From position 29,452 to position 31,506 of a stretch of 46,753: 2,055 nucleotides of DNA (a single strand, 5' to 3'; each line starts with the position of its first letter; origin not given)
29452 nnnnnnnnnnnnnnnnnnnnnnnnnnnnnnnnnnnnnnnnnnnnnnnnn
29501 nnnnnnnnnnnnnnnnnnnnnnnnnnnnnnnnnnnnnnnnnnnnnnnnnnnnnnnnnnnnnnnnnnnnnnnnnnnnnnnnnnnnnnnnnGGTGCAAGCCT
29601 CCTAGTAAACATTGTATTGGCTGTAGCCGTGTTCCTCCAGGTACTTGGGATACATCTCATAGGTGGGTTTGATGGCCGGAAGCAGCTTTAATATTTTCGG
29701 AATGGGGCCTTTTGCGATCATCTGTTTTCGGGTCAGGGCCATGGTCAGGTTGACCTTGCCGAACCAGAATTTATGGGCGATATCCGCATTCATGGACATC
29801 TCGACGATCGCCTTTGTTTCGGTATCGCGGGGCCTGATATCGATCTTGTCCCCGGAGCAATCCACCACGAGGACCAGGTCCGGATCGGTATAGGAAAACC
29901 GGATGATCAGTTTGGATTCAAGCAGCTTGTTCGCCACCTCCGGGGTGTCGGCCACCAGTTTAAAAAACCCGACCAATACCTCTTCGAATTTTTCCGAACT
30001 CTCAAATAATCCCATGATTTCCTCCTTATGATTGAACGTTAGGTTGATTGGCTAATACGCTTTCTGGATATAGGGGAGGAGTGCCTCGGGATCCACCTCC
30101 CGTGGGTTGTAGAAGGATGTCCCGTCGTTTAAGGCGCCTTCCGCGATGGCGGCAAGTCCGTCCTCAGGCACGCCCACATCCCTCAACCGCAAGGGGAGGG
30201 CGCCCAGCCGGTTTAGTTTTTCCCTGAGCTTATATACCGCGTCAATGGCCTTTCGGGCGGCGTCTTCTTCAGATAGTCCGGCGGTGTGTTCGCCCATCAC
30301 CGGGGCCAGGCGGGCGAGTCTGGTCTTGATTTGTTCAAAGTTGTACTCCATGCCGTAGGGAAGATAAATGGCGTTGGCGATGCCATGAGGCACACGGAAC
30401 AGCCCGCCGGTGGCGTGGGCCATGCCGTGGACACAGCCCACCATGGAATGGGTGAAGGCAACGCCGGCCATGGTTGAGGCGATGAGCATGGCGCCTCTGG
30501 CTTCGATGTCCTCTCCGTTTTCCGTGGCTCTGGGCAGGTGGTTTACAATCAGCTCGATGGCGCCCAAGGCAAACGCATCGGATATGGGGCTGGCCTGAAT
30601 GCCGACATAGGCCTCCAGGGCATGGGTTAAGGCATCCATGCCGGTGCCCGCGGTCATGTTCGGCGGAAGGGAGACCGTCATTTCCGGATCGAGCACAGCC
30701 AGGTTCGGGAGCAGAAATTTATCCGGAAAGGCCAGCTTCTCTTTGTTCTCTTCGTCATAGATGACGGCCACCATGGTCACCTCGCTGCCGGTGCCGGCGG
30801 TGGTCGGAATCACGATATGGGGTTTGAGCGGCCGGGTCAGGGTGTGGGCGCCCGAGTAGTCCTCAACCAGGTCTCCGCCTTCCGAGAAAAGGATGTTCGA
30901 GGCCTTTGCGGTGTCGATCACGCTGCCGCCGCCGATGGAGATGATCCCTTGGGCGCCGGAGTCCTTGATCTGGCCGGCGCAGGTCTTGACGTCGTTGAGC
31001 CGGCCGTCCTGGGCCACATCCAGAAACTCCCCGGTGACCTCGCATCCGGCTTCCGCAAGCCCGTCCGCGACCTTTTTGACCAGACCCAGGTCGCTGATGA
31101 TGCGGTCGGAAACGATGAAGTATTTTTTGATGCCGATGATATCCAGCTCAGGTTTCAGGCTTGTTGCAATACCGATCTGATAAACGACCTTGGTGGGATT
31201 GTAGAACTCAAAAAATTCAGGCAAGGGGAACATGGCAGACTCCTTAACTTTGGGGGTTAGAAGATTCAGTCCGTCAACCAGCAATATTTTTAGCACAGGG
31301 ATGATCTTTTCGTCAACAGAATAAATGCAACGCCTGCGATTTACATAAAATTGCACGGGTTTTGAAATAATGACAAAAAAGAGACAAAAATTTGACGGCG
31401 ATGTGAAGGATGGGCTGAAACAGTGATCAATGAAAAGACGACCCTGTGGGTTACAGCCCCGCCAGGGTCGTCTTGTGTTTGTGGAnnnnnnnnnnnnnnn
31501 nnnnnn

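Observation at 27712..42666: Candidate undescribed system: a 15-kb anaerobic lipid-catabolic supercluster mirroring peroxisomal branched-chain beta-oxidation, with three SCP2 domains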

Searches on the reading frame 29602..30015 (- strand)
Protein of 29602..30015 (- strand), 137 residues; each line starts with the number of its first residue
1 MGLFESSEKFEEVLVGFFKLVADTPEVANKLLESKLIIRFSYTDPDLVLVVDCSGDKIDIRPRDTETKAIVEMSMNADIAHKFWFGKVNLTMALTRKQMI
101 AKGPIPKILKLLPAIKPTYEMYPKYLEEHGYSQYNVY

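Call 4: search_protein_families(library=pfam, proteins=[window:29602-30015:-])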
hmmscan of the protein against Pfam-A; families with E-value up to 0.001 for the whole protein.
window:29602-30015:- (137 aa): 1 family
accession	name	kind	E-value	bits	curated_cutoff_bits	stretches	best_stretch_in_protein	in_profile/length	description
PF02036.22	SCP2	-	2.8e-06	28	21.3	1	24-111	9-96/101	SCP-2 sterol transfer family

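Call 7: search_protein_families(library=ncbifam, proteins=[window:29602-30015:-], max_evalue=0.00001)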
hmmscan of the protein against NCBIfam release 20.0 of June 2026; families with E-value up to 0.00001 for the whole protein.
window:29602-30015:- (137 aa): 0 families

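Call 41: find_homologous_proteins(query=window:29602-30015:-, max_evalue=0.00001)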
Query window:29602-30015:- (137 aa): 1327 proteins with E <= 0.00001 among 1330 candidates; the best 120 are listed.
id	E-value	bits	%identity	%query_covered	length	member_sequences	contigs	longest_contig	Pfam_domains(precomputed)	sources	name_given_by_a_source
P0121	5.0e-85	300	100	100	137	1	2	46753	PF02036.23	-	-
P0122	3.9e-81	287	96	100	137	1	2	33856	PF02036.23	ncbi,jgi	jgi:hypothetical protein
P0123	1.6e-73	263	82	100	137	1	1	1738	PF02036.23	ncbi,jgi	-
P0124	4.3e-72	258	81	100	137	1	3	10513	PF02036.23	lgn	-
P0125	6.2e-72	258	82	100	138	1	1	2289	PF02036.23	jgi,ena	-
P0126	1.2e-71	257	82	100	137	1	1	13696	PF02036.23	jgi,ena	-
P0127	1.8e-71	256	85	100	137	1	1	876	PF02036.23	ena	-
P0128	1.9e-71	256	85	99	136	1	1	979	PF02036.23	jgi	jgi:hypothetical protein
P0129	3.0e-71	255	82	100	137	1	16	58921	PF02036.23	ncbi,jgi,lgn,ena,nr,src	ncbi:MAG: SCP2 sterol-binding domain-containing protein [Desulfobacterales bacterium]|nr:SCP2 sterol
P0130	3.2e-71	255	81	100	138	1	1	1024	PF02036.23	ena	-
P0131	3.2e-71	255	82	100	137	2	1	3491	PF02036.23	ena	-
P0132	3.4e-71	255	82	100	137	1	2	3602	PF02036.23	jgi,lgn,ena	-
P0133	3.4e-71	255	83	100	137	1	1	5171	PF02036.23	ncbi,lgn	-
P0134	3.5e-71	255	82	100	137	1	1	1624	PF02036.23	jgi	jgi:putative sterol carrier protein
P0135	4.2e-71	255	81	100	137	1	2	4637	PF02036.23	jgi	jgi:SCP-2 sterol transfer family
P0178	1.7e-69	250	82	100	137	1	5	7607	PF02036.23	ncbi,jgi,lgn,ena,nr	ncbi:MAG TPA: SCP2 sterol-binding domain-containing protein [Desulfatiglandales bacterium]|nr:SCP2 s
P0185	2.2e-69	249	80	100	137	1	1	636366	PF02036.23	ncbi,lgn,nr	ncbi:MAG: SCP2 sterol-binding domain-containing protein [Desulfobacterales bacterium]|nr:SCP2 sterol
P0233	6.1e-68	245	77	99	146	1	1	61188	PF02036.23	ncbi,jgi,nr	ncbi:MAG: SCP2 sterol-binding domain-containing protein [Deltaproteobacteria bacterium]|nr:SCP2 ster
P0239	8.2e-68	244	78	100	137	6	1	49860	-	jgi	jgi:hypothetical protein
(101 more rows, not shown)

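Call 42: find_encoding_contigs(protein=P0185, flank=7000, max_places=2)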
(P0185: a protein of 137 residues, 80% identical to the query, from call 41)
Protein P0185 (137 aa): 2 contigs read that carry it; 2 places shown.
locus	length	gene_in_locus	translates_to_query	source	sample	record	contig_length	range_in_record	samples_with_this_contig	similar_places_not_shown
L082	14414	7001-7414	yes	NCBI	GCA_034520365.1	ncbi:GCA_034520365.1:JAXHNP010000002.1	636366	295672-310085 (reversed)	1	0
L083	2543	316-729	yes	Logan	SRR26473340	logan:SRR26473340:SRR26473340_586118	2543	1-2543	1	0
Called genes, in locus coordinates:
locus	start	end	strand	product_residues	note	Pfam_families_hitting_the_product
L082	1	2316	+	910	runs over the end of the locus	PF08541:ACP_syn_III_C, PF12172:zf-ChsH2 (weak), PF01796:OB_ChsH2_C (weak), PF00106:adh_short, PF08659:KR, PF13561:adh_short_C2, PF02036:SCP2, PF14864:Alkyl_sulf_C (weak)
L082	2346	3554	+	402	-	PF00108:Thiolase_N, PF02803:Thiolase_C (weak), PF22691:Thiolase_C_1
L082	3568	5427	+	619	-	PF02771:Acyl-CoA_dh_N, PF02770:Acyl-CoA_dh_M, PF00441:Acyl-CoA_dh_1, PF08028:Acyl-CoA_dh_2 (weak), PF22924:ACOX_C_alpha1 (weak), PF12806:Acyl-CoA_dh_C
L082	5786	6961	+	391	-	PF00465:Fe-ADH, PF13685:Fe-ADH_2, PF25137:ADH_Fe_C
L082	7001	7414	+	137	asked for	PF02036:SCP2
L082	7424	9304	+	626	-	PF02730:AFOR_N, PF01314:AFOR_C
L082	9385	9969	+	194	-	PF00440:TetR_N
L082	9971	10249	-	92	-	-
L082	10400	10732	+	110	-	PF14357:DUF4404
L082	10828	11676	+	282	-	PF12146:Hydrolase_4, PF00561:Abhydrolase_1, PF02089:Palm_thioest (faint), PF12697:Abhydrolase_6, PF20408:Abhydrolase_11 (weak), PF00326:Peptidase_S9 (faint), PF10230:LIDHydrolase (weak), PF00756:Esterase, +1 more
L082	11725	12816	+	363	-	PF01594:AI-2E_transport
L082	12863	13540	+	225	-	PF09982:LpxR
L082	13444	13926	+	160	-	PF09982:LpxR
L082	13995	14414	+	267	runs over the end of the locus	PF02511:Thy1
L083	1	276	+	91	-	?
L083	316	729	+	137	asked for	PF02036:SCP2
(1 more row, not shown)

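Call 43: find_encoding_contigs(protein=P0233, flank=7000, max_places=2)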
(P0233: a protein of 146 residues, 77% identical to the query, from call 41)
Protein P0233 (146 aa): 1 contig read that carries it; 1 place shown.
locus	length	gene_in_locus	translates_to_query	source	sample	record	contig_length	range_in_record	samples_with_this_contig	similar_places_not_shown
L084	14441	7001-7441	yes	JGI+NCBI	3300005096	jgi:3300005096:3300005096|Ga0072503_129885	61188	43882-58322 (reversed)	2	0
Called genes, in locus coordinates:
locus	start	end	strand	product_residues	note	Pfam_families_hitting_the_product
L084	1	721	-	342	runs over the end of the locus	PF02322:Cyt_bd_oxida_II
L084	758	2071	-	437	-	PF01654:Cyt_bd_oxida_I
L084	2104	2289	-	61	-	-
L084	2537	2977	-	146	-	PF12641:Flavodoxin_3 (weak), PF12724:Flavodoxin_5, PF00258:Flavodoxin_1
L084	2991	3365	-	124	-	PF06397:Desulfoferrod_N, PF01880:Desulfoferrodox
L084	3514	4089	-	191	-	PF00210:Ferritin, PF02915:Rubrerythrin, PF23458:DUF7130 (weak), PF21349:RUBY_RBDX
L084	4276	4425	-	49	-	-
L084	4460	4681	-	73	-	-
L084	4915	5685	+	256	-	PF17746:SfsA_N, PF03749:SfsA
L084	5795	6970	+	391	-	PF00465:Fe-ADH, PF13685:Fe-ADH_2, PF25137:ADH_Fe_C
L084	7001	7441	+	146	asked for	PF02036:SCP2 (weak)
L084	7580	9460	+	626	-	PF02730:AFOR_N, PF01314:AFOR_C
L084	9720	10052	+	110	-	PF14357:DUF4404 (faint)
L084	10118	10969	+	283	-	PF00756:Esterase (faint), PF02230:Abhydrolase_2 (faint), PF00561:Abhydrolase_1, PF12146:Hydrolase_4, PF12697:Abhydrolase_6, PF10230:LIDHydrolase (weak)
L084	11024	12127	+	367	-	PF01594:AI-2E_transport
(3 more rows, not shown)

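Call 81: find_encoding_contigs(protein=P0178, flank=7000, max_places=2)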
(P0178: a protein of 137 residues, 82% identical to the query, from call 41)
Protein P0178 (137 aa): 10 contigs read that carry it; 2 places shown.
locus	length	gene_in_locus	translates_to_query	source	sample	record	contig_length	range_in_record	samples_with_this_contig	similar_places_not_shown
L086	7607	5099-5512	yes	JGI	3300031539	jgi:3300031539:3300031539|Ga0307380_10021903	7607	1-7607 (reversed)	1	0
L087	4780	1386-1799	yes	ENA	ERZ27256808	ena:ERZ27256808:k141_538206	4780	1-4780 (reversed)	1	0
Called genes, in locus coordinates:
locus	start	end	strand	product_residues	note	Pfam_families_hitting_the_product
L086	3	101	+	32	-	?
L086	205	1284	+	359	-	PF07549:Sec_GG (weak), PF02355:SecD_SecF_C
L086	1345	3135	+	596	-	PF13174:TPR_6 (faint), PF13431:TPR_17 (faint), PF03704:BTAD (faint), PF12895:ANAPC3 (faint), PF13429:TPR_15 (faint), PF13414:TPR_11 (weak), PF23914:TPR_CcmH_CycH (weak), PF14559:TPR_19 (weak), +17 more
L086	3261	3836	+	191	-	PF00881:Nitroreductase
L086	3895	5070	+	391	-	PF00465:Fe-ADH, PF13685:Fe-ADH_2 (weak), PF25137:ADH_Fe_C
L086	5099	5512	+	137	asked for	PF02036:SCP2 (weak)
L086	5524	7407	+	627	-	PF02730:AFOR_N, PF01314:AFOR_C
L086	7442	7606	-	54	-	?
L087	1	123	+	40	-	?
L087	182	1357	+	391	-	PF00465:Fe-ADH, PF13685:Fe-ADH_2 (weak), PF25137:ADH_Fe_C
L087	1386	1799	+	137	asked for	PF02036:SCP2 (weak)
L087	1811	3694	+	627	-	PF02730:AFOR_N, PF01314:AFOR_C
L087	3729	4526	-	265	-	PF00378:ECH_1, PF16113:ECH_2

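Call 82: find_encoding_contigs(protein=P0239, flank=7000, max_places=1)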
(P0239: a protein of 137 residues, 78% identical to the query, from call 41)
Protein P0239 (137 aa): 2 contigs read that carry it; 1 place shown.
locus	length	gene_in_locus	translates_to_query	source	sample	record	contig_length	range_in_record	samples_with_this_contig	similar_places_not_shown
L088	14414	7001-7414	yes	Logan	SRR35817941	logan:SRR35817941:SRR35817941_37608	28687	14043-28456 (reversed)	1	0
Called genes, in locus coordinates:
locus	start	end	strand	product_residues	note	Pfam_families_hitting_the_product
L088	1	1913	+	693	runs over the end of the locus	PF01118:Semialdhyde_dh (weak), PF01488:Shikimate_DH (weak)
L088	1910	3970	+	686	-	PF01488:Shikimate_DH (weak)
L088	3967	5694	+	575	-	PF00561:Abhydrolase_1, PF12146:Hydrolase_4, PF12697:Abhydrolase_6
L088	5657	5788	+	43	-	-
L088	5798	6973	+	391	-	PF00465:Fe-ADH, PF13685:Fe-ADH_2, PF25137:ADH_Fe_C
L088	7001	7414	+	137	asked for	-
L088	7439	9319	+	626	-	PF02730:AFOR_N, PF01314:AFOR_C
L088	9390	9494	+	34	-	PF00887:ACBP (weak)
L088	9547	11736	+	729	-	PF13336:AcetylCoA_hyd_C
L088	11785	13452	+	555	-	PF01293:PEPCK_ATP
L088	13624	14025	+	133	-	PF09424:YqeY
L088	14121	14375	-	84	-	-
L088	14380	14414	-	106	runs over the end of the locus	PF03091:CutA1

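Call 91: predict_structure(alignment_id=A2)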
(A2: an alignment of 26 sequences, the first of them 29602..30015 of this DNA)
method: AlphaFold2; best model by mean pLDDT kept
length: 137 residues; sequences in the alignment: 26
mean_pLDDT: 87.5   pTM: 0.82
mean pLDDT of the five models: 87.5, 86.8, 85.5, 84.1, 80.2
residues with pLDDT >= 90: 68; 70-90: 65; 50-70: 3; < 50: 1
segments of 3 or more residues with pLDDT < 50: none
pLDDT, mean of each block of 10 residues (from residue 1): 77 94 91 92 93 93 93 89 82 80 85 85 91 76
secondary structure, 60 per line:
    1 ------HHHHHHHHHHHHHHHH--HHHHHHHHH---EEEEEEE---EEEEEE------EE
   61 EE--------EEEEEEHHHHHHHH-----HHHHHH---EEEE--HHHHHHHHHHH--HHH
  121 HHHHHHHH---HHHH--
elements in order: H7-22 H25-33 E37-43 E47-52 E59-62 E71-76 H77-84 H90-95 E99-102 H105-115 H118-128 H132-135

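Call 93: fold_search(model_id=the predicted structure, library=pdb)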
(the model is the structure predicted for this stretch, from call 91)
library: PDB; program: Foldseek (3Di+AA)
matches with E <= 10: 431; with E <= 0.001: 39
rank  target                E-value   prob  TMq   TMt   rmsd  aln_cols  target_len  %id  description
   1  8af2_A                6.5e-07  1.00  0.66  0.73   4.9       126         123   16  Human Sterol Carrier Protein with unnatural amino acid 2,2'-bipyridine alanine incorporated at position 111 (released 2023-08-16)
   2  4jgx_B                6.9e-07  1.00  0.62  0.65   4.4       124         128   17  The Structure of Sterol Carrier Protein 2 from the Yeast Yarrowia Lipolytica (released 2013-12-18)
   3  6ovp_B                1.6e-06  1.00  0.62  0.65   4.3       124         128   17  Sterol Carrier Protein 2 from Yarrowia Lipolytica (apo form) (released 2020-05-20)
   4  4jgx_A                1.6e-06  1.00  0.58  0.65   4.6       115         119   16  The Structure of Sterol Carrier Protein 2 from the Yeast Yarrowia Lipolytica (released 2013-12-18)
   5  8af2_B                1.9e-06  1.00  0.66  0.73   3.2       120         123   15  Human Sterol Carrier Protein with unnatural amino acid 2,2'-bipyridine alanine incorporated at position 111 (released 2023-08-16)
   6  1ikt                  1.9e-06  1.00  0.60  0.69   3.9       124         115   17  LIGANDED STEROL CARRIER PROTEIN TYPE 2 (SCP-2) LIKE DOMAIN OF HUMAN MULTIFUNCTIONAL ENZYME TYPE 2 (MFE-2) (released 2001-11-14)
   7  8af3                  2.7e-06  1.00  0.66  0.76   3.2       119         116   15  Sterol carrier protein Artifical metalloenzyme incorporating Q111C mutation coupled to 2,2'-bipyridine (released 2023-08-16)
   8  6z1x                  4.2e-06  1.00  0.60  0.69   3.9       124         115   17  Crystal structure of human steroid carrier protein SL (SCP-2L) mutant V83C (released 2021-03-03)
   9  6z1w                  5.0e-06  1.00  0.63  0.74   3.6       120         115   17  Crystal structure of human steroid carrier protein SL (SCP-2L) mutant A100C (released 2021-03-03)
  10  1pz4                  9.1e-06  1.00  0.53  0.64   4.3       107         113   18  The structural determination of an insect (mosquito) Sterol Carrier Protein-2 with a ligand bound C16 Fatty Acid at 1.35 (released 2003-09-30)
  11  2yhe_A                9.7e-06  1.00  0.52  0.12   2.7        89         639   15  Structure determination of the stereoselective inverting sec- alkylsulfatase Pisa1 from Pseudomonas sp. (released 2012-05-16)
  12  2yhe_B                1.2e-05  1.00  0.52  0.13   2.7        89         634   15  Structure determination of the stereoselective inverting sec- alkylsulfatase Pisa1 from Pseudomonas sp. (released 2012-05-16)
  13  2c0l_B                2.0e-05  1.00  0.62  0.69   2.2       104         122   21  TPR DOMAIN OF HUMAN PEX5P IN COMPLEX WITH HUMAN MSCP2 (released 2006-11-15)
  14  4uei_MODEL_1_A        2.8e-05  1.00  0.66  0.71   2.6       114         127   15  Solution structure of the sterol carrier protein domain 2 of Helicoverpa armigera (released 2015-12-30)
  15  1c44                  2.8e-05  1.00  0.60  0.67   2.6       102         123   19  STEROL CARRIER PROTEIN 2 (SCP2) FROM RABBIT (released 2000-08-07)
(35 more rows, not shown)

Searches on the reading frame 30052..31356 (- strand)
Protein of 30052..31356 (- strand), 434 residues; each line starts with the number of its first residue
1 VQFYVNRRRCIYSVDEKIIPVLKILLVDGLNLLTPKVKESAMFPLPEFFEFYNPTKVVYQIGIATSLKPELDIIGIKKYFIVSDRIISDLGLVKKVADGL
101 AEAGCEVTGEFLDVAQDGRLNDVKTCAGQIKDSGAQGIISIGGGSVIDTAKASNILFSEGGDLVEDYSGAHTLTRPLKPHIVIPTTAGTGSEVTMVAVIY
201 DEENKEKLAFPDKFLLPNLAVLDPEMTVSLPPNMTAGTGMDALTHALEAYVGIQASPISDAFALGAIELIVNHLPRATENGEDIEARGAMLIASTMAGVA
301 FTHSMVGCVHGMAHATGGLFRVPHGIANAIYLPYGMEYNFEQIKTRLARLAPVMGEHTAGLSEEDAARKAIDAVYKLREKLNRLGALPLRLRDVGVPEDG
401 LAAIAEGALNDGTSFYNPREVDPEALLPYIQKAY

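Call 4: search_protein_families(library=pfam, proteins=[window:30052-31356:-])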
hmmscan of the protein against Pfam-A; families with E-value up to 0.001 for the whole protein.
window:30052-31356:- (434 aa): 3 families
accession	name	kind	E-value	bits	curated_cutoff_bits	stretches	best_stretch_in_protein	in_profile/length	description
PF25137.1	ADH_Fe_C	-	1.1e-54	185.6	27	1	235-433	1-193/194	Fe-containing alcohol dehydrogenase family, C-terminal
PF00465.25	Fe-ADH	-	1.7e-43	148.6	31.3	1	54-224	1-168/168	Iron-containing alcohol dehydrogenase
PF13685.12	Fe-ADH_2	-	3.3e-08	34.1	28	1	75-152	18-92/149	Iron-containing alcohol dehydrogenase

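Call 7: search_protein_families(library=ncbifam, proteins=[window:30052-31356:-], max_evalue=0.00001)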
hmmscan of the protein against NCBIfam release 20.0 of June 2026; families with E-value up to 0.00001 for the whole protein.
window:30052-31356:- (434 aa): 16 families
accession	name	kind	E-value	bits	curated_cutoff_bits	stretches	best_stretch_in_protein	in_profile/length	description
NF041833.1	Fe_ADH_ErcA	equivalog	5.3e-89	299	550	1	71-424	25-372/382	alcohol dehydrogenase-like regulatory protein ErcA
NF053866.1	CholDhdGbsBBac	equivalog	1.5e-87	293.8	550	1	50-425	11-382/392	choline dehydrogenase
TIGR02638.1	lactal_redase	equivalog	9.3e-87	291.3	523.15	1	61-423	14-372/379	lactaldehyde reductase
NF007911.0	PRK10624.1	equivalog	3.3e-82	276.5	537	1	61-428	15-376/382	lactaldehyde reductase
NF007363.0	PRK09860.1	equivalog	2.3e-75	254.1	581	1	74-423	29-372/383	L-threonine dehydrogenase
NF050025.1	SulfAcetaldRedSarD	equivalog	1.1e-73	248.3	700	1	49-434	3-385/385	sulfoacetaldehyde reductase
NF058672.1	4HyButDHCUPNE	equivalog_domain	1.4e-73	248.3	500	1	55-424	8-368/378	4-hydroxybutyrate dehydrogenase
NF010378.0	PRK13805.1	equivalog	1.2e-70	238.4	951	1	53-420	461-850/872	bifunctional acetaldehyde-CoA/alcohol dehydrogenase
NF011998.0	PRK15454.1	equivalog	3.4e-70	236.8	556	1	53-424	26-385/395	ethanolamine utilization ethanol dehydrogenase EutG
TIGR03405.1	Phn_Fe-ADH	equivalog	2.2e-55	187.9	423.7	1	51-362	1-311/355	iron-containing alcohol dehydrogenase PsrA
TIGR04266.1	NDMA_methanol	equivalog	1.1e-42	146.3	625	1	43-379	8-343/420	NDMA-dependent methanol dehydrogenase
NF011717.0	PRK15138.1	equivalog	2e-23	83.1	645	1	49-404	4-356/387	alcohol dehydrogenase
NF041822.1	daptide_DH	equivalog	2.9e-23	82.4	300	1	80-293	4-222/363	daptide-type RiPP biosynthesis dehydogenase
NF006941.0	PRK09423.1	subfamily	4.3e-13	48.8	336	1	52-252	6-182/367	glycerol dehydrogenase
NF053832.1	GlycoaldRedHalo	equivalog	5.3e-08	32.4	550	1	51-252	5-182/363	glycolaldehyde reductase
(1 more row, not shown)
